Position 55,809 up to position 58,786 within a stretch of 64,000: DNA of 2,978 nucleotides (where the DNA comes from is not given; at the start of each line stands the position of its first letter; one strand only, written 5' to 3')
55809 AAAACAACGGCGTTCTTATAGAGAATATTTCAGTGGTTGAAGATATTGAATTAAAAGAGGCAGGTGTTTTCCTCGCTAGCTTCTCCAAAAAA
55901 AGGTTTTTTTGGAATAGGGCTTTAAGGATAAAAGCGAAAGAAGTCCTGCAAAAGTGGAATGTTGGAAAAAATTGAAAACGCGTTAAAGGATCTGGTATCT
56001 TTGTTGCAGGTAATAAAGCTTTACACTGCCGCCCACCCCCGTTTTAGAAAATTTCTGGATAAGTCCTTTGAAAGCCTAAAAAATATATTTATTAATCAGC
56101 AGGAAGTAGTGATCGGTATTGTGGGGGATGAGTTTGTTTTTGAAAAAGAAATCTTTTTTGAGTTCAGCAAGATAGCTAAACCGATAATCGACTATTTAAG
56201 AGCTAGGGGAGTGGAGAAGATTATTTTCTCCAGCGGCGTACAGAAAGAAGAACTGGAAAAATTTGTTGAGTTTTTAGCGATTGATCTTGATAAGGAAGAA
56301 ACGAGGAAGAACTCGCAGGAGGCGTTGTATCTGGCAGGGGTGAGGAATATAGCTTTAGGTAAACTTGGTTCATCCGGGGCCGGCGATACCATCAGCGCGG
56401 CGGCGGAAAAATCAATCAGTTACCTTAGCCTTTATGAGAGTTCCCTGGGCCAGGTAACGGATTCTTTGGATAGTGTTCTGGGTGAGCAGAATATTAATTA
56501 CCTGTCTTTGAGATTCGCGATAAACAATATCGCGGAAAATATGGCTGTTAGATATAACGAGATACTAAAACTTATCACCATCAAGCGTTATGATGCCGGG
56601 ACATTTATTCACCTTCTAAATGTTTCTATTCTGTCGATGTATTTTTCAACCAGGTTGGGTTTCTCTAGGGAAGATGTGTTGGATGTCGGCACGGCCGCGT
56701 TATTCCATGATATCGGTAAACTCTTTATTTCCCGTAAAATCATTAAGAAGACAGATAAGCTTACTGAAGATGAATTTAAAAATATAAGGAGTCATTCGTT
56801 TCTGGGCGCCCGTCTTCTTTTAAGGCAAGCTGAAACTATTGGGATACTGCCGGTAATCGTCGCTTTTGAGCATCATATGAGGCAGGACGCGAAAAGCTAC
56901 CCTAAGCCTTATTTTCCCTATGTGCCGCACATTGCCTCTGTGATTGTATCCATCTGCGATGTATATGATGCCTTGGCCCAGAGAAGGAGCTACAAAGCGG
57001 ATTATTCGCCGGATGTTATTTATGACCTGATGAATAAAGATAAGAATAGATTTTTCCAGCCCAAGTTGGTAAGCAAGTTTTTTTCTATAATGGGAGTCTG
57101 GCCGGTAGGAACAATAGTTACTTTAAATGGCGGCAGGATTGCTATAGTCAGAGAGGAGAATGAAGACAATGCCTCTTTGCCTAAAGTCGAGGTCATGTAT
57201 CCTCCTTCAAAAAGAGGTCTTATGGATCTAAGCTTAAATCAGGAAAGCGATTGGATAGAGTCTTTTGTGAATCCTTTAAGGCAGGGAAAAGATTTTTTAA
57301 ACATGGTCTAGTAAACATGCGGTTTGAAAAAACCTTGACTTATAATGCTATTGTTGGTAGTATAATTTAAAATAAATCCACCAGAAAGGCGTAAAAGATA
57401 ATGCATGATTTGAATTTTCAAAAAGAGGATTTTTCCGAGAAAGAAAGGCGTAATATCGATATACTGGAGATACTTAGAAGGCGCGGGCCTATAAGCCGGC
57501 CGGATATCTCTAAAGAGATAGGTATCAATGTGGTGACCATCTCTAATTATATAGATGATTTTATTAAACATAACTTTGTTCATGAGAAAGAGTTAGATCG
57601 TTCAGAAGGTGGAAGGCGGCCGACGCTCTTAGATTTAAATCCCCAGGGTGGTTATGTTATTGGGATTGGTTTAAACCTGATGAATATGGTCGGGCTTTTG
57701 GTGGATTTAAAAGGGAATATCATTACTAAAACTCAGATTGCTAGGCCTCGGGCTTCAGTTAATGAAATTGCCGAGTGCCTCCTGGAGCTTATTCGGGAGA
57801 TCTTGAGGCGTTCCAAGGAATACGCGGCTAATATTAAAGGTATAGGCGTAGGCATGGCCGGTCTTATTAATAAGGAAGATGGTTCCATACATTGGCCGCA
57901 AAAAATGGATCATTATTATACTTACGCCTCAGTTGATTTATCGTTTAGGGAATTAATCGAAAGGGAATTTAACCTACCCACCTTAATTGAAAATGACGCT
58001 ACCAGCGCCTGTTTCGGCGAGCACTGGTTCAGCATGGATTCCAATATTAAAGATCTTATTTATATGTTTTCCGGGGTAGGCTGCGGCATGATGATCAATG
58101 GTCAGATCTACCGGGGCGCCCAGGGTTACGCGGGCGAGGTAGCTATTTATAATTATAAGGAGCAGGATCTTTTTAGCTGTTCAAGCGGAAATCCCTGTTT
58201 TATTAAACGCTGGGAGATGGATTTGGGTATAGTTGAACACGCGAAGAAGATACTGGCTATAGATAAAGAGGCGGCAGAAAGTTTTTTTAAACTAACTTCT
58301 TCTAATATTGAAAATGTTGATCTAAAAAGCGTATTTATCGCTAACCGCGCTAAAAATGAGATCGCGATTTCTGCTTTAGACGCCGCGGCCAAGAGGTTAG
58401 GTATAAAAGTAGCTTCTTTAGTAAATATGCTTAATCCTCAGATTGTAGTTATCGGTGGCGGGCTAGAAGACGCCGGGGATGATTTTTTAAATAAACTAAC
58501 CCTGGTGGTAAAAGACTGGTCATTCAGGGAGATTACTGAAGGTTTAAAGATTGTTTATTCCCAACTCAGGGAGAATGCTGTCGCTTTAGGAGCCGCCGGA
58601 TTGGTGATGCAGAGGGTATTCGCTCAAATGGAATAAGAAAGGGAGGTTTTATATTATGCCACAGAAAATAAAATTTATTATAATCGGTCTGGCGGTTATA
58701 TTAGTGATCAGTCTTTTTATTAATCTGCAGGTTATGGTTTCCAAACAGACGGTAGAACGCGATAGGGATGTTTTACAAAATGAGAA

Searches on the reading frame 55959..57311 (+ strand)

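Call 29: search_protein_families(library=pfam, proteins=[window:55959-57311:+], max_evalue=0.001)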
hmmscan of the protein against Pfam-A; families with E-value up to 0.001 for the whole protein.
window:55959-57311:+ (450 aa): 2 families
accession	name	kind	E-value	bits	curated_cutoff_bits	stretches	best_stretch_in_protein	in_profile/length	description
PF01966.28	HD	-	3.6e-13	50.3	22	1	215-338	1-115/116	HD domain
PF13487.12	HD_5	-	1.5e-09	38.2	27.2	1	222-365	21-165/170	HD domain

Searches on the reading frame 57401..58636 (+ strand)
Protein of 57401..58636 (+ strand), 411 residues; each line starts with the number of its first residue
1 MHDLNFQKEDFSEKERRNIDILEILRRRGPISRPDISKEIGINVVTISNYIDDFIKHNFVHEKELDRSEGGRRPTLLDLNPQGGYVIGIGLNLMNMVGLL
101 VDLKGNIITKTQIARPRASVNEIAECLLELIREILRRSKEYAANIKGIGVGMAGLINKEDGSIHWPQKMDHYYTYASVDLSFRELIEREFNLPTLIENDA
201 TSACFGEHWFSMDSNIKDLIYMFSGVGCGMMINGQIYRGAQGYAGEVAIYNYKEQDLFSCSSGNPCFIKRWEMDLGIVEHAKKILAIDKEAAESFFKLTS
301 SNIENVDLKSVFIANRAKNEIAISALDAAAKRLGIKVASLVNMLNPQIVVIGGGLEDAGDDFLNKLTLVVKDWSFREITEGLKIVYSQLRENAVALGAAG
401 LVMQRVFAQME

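Call 29: search_protein_families(library=pfam, proteins=[window:57401-58636:+], max_evalue=0.001)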
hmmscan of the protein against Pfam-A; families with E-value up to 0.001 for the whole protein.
window:57401-58636:+ (411 aa): 4 families
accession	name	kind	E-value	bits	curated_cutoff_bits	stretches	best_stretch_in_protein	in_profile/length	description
PF00480.26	ROK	-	1.4e-38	133.5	22.9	1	95-404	10-293/294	ROK family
PF13412.12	HTH_24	-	7.8e-05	22.6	21.9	1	19-57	6-44/48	Winged helix-turn-helix DNA-binding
PF08279.18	HTH_11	-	0.00048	20.4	25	0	17-53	1-38/55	HTH domain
PF01047.28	MarR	-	0.00095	19.5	24.6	0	19-61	6-48/59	MarR family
